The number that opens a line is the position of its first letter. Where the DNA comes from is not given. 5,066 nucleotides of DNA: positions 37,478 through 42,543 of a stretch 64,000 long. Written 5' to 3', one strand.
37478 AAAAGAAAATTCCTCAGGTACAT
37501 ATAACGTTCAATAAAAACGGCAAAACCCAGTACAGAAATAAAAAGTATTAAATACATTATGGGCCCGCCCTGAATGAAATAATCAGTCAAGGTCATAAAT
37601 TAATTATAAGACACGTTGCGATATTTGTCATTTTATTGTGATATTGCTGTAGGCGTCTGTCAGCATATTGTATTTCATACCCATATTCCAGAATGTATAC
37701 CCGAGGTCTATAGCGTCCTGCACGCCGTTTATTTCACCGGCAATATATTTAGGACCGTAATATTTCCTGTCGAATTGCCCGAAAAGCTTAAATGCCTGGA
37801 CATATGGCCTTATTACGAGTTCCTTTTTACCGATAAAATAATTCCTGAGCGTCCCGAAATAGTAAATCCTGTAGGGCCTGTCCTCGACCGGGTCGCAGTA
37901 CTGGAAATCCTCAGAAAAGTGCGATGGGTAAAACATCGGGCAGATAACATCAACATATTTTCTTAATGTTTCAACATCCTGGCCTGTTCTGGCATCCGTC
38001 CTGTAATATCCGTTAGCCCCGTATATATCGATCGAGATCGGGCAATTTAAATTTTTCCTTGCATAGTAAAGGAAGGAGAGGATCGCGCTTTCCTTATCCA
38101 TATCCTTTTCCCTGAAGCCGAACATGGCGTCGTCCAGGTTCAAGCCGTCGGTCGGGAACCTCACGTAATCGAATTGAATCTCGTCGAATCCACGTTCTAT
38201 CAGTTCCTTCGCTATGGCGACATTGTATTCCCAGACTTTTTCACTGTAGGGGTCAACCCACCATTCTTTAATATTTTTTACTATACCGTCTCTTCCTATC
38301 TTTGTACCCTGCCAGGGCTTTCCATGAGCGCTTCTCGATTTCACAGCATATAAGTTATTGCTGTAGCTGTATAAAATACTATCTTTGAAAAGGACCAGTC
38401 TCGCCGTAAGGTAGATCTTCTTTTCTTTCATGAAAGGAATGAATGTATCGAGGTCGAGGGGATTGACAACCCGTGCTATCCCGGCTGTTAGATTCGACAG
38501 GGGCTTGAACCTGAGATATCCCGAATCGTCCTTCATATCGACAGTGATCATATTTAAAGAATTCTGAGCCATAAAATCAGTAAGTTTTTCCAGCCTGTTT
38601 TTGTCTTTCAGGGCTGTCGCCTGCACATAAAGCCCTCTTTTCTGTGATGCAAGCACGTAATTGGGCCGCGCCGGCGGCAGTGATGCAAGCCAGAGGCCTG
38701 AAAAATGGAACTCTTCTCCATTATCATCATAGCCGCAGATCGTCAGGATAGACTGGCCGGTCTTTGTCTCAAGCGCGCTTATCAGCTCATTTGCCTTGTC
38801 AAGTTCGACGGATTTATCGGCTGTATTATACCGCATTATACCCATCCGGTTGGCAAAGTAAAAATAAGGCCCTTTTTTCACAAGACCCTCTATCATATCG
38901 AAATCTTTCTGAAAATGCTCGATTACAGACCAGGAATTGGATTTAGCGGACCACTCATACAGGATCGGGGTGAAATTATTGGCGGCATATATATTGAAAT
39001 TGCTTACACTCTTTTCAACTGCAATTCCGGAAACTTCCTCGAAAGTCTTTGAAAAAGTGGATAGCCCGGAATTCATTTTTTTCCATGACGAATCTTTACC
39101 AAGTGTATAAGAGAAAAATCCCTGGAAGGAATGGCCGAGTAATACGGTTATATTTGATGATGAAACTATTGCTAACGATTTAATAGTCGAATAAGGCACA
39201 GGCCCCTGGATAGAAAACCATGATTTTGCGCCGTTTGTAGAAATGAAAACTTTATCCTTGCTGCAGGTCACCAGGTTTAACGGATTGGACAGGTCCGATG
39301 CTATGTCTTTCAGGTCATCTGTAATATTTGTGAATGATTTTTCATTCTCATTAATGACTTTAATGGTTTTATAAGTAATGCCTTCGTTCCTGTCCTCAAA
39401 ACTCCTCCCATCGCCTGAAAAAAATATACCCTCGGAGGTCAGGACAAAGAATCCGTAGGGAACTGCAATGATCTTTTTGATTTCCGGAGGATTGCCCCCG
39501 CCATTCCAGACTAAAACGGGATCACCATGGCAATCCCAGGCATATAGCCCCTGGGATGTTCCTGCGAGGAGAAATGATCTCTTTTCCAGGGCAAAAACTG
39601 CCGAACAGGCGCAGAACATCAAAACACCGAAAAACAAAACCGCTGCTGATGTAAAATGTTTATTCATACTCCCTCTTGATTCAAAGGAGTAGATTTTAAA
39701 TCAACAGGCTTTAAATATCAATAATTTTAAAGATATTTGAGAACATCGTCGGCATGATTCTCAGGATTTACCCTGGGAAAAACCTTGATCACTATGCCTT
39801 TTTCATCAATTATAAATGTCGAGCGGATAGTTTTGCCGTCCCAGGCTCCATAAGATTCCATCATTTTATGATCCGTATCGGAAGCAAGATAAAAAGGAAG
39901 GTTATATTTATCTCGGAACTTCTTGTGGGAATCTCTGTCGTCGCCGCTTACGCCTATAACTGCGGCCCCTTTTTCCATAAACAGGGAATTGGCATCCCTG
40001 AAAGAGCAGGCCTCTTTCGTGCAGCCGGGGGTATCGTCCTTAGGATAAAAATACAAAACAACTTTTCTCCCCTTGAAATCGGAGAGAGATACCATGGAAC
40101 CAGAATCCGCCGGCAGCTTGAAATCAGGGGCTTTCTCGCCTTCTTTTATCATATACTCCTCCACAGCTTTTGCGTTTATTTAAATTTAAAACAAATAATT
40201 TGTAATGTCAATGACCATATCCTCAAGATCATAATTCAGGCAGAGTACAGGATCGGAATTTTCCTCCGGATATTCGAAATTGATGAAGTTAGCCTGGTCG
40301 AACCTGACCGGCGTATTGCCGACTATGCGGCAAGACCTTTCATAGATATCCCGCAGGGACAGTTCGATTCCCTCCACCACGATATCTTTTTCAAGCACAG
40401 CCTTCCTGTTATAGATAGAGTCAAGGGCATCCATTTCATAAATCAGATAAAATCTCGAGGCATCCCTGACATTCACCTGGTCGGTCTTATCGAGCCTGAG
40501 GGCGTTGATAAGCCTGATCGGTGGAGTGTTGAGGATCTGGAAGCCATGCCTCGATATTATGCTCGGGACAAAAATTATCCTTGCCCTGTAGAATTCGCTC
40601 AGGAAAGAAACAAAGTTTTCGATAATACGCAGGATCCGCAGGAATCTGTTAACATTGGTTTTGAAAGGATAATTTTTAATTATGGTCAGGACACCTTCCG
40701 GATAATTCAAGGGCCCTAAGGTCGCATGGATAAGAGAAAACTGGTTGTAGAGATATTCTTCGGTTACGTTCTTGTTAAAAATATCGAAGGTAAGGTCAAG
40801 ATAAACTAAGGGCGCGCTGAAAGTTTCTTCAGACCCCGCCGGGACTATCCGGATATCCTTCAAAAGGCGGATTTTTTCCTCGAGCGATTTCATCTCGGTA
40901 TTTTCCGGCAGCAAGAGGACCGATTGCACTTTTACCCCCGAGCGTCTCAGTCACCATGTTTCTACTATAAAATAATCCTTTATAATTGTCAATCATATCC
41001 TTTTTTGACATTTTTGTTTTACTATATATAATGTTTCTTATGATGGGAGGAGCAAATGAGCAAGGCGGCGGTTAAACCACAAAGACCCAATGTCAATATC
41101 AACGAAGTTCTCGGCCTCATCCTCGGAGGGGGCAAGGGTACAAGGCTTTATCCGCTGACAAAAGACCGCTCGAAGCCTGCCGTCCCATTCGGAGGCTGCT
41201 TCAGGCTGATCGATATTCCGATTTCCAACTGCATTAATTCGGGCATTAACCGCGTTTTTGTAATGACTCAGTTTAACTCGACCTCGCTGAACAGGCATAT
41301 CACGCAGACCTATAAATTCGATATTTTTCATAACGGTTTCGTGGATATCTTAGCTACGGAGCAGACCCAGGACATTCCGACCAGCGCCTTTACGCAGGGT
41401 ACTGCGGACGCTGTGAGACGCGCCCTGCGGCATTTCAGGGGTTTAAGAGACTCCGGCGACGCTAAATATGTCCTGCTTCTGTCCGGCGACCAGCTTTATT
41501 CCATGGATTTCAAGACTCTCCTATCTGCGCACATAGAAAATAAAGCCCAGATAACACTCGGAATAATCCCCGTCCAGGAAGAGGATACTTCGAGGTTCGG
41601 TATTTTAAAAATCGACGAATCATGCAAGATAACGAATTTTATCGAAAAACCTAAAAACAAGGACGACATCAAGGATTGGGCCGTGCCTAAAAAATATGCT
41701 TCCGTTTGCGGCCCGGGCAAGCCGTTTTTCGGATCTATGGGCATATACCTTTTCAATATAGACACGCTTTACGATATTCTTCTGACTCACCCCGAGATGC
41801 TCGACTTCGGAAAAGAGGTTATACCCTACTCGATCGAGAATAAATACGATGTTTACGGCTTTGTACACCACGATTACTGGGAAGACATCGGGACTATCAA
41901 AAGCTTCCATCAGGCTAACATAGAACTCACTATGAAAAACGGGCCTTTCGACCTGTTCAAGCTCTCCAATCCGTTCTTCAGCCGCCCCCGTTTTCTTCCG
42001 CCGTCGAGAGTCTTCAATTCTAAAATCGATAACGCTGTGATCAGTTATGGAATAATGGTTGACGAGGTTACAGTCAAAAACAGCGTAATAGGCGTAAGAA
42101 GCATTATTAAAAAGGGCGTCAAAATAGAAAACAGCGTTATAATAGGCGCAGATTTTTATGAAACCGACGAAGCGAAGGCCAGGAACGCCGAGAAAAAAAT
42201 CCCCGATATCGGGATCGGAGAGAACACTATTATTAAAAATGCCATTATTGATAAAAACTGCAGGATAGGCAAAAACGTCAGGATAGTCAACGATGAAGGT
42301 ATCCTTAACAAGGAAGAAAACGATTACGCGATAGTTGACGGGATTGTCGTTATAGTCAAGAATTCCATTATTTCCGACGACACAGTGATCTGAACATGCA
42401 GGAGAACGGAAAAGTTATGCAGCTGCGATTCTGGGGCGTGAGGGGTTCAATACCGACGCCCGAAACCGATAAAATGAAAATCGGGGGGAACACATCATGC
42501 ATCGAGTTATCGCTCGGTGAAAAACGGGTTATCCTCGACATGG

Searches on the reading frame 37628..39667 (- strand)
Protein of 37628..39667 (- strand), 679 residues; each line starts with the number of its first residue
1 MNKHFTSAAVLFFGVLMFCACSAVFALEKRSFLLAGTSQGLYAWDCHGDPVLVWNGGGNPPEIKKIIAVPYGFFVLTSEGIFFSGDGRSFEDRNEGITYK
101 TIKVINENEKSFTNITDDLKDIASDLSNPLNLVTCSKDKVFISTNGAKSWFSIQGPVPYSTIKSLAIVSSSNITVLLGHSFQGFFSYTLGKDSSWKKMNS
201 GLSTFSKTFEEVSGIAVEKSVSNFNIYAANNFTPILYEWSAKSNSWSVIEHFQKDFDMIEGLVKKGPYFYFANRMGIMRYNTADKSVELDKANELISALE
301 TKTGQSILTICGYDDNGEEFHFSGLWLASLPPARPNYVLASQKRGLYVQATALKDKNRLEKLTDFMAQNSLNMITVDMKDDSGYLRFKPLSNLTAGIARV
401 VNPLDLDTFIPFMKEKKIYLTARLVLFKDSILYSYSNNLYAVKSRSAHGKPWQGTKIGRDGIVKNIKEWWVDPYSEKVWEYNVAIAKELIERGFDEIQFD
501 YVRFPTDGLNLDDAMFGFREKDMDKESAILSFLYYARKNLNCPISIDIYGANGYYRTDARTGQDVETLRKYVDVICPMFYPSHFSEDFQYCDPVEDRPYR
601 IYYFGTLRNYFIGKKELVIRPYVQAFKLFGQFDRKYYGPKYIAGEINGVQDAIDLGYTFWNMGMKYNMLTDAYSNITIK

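Call 58: search_protein_families(library=pfam, proteins=[L100:3928-4599:+, L100:7612-8121:+, L100:182-1147:-], max_evalue=0.01)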
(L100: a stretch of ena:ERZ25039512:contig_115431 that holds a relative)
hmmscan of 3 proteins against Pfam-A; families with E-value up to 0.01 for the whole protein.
L100:3928-4599:+ (223 aa): 1 family
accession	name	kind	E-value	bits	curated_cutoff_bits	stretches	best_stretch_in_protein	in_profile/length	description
PF15333.11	TAF1D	-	0.0077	16.4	27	0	146-194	18-67/215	TATA box-binding protein-associated factor 1D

L100:7612-8121:+ (169 aa): 0 families

L100:182-1147:- (321 aa): 4 families
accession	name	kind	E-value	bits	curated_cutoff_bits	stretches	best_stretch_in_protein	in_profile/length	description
PF00589.27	Phage_integrase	-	3.6e-34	118.5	27.1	1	175-321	3-156/172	Phage integrase family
PF13495.12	Phage_int_SAM_4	-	1.3e-15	58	27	1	84-157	8-82/85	Phage integrase, N-terminal SAM-like domain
PF02899.23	Phage_int_SAM_1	-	0.00013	22.6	22.3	1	88-150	12-76/83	Phage integrase, N-terminal SAM-like domain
PF03085.20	RAP-1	-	0.0088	16.1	25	0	99-189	125-214/244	Rhoptry-associated protein 1 (RAP-1)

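Call 86: search_protein_families(library=ncbifam, proteins=[window:37628-39667:-], max_evalue=1e-10)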
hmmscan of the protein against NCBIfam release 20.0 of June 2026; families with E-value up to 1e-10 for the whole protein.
window:37628-39667:- (679 aa): 0 families

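Call 102: search_protein_families(library=phrogs, proteins=[L100:3928-4599:+, L100:7612-8121:+], max_evalue=0.001)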
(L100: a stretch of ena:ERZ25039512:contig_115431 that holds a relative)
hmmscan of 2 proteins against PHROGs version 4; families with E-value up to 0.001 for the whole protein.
L100:3928-4599:+ (223 aa): 4 families
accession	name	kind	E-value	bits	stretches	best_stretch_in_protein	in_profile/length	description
phrog_11233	-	DNA, RNA and nucleotide metabolism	3.1e-34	119.7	1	4-120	3-120/297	replication initiation protein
phrog_6493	-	DNA, RNA and nucleotide metabolism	5.2e-15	56.5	1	9-174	16-180/261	DnaD-like helicase loader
phrog_428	-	DNA, RNA and nucleotide metabolism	2.4e-09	37.9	1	27-186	116-241/455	replication initiation protein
phrog_678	-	DNA, RNA and nucleotide metabolism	9.2e-05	23.1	1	29-180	66-186/346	replication initiation O-like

L100:7612-8121:+ (169 aa): 0 families

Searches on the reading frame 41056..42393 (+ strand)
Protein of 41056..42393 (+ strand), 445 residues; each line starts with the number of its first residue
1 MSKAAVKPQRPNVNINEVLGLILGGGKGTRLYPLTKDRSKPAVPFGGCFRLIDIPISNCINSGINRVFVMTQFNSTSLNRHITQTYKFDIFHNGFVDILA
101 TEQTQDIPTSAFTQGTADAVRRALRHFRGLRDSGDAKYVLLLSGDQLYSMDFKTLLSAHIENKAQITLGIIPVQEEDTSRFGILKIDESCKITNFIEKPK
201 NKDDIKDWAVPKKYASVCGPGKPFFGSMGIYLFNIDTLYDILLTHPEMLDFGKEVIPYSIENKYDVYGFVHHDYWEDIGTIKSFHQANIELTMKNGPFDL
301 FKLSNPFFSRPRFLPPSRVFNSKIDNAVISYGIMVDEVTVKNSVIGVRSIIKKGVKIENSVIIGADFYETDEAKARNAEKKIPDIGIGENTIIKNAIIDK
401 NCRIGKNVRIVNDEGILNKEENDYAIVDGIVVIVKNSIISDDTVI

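Call 58: search_protein_families(library=pfam, proteins=[L100:3928-4599:+, L100:7612-8121:+, L100:182-1147:-], max_evalue=0.01)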
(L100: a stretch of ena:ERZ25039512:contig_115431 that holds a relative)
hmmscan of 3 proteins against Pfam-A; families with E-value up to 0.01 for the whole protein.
L100:3928-4599:+ (223 aa): 1 family
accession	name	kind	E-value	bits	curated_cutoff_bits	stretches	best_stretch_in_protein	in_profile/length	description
PF15333.11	TAF1D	-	0.0077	16.4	27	0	146-194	18-67/215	TATA box-binding protein-associated factor 1D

L100:7612-8121:+ (169 aa): 0 families

L100:182-1147:- (321 aa): 4 families
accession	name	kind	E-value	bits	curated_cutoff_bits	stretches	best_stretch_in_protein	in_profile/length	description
PF00589.27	Phage_integrase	-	3.6e-34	118.5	27.1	1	175-321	3-156/172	Phage integrase family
PF13495.12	Phage_int_SAM_4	-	1.3e-15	58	27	1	84-157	8-82/85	Phage integrase, N-terminal SAM-like domain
PF02899.23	Phage_int_SAM_1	-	0.00013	22.6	22.3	1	88-150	12-76/83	Phage integrase, N-terminal SAM-like domain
PF03085.20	RAP-1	-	0.0088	16.1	25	0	99-189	125-214/244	Rhoptry-associated protein 1 (RAP-1)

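Call 86: search_protein_families(library=ncbifam, proteins=[window:41056-42393:+], max_evalue=1e-10)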
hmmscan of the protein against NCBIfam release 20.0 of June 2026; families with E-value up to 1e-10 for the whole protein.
window:41056-42393:+ (445 aa): 10 families
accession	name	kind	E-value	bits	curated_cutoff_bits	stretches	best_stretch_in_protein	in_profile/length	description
NF002772.0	PRK02862.1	equivalog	7.4e-169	562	537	1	16-445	2-429/429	glucose-1-phosphate adenylyltransferase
TIGR02091.1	glgC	equivalog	3.5e-123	411.3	424.9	1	18-411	1-363/364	glucose-1-phosphate adenylyltransferase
NF001947.0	PRK00725.1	subfamily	3.8e-91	306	470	1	15-440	14-420/426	glucose-1-phosphate adenylyltransferase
NF002023.0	PRK00844.1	subfamily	5.1e-84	282.5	458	1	15-437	4-406/408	glucose-1-phosphate adenylyltransferase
NF003670.0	PRK05293.1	equivalog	3.5e-83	279.7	470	1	16-440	3-376/382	glucose-1-phosphate adenylyltransferase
TIGR02092.1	glgD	equivalog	3.8e-35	121.6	236.6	1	18-411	3-355/370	glucose-1-phosphate adenylyltransferase subunit GlgD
NF052502.1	man1P_GTase_Rv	exception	5.7e-29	101.1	440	1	21-201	4-161/352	mannose-1-phosphate guanylyltransferase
TIGR03992.1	Arch_glmU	subfamily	7e-20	71.3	292.1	1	21-202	4-156/393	bifunctional sugar-1-phosphate nucleotidylyltransferase/acetyltransferase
TIGR01208.1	rmlA_long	equivalog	5.6e-16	58.4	320.25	0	20-202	2-162/353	glucose-1-phosphate thymidylyltransferase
NF041313.1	UDPGP_AglF_Halo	equivalog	2.3e-11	43.6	400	0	20-202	3-162/234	UTP--glucose-1-phosphate uridylyltransferase AglF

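Call 102: search_protein_families(library=phrogs, proteins=[L100:3928-4599:+, L100:7612-8121:+], max_evalue=0.001)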
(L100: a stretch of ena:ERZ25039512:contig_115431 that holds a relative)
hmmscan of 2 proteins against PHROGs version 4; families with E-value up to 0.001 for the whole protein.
L100:3928-4599:+ (223 aa): 4 families
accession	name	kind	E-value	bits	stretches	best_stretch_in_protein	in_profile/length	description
phrog_11233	-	DNA, RNA and nucleotide metabolism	3.1e-34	119.7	1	4-120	3-120/297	replication initiation protein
phrog_6493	-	DNA, RNA and nucleotide metabolism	5.2e-15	56.5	1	9-174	16-180/261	DnaD-like helicase loader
phrog_428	-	DNA, RNA and nucleotide metabolism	2.4e-09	37.9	1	27-186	116-241/455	replication initiation protein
phrog_678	-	DNA, RNA and nucleotide metabolism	9.2e-05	23.1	1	29-180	66-186/346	replication initiation O-like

L100:7612-8121:+ (169 aa): 0 families
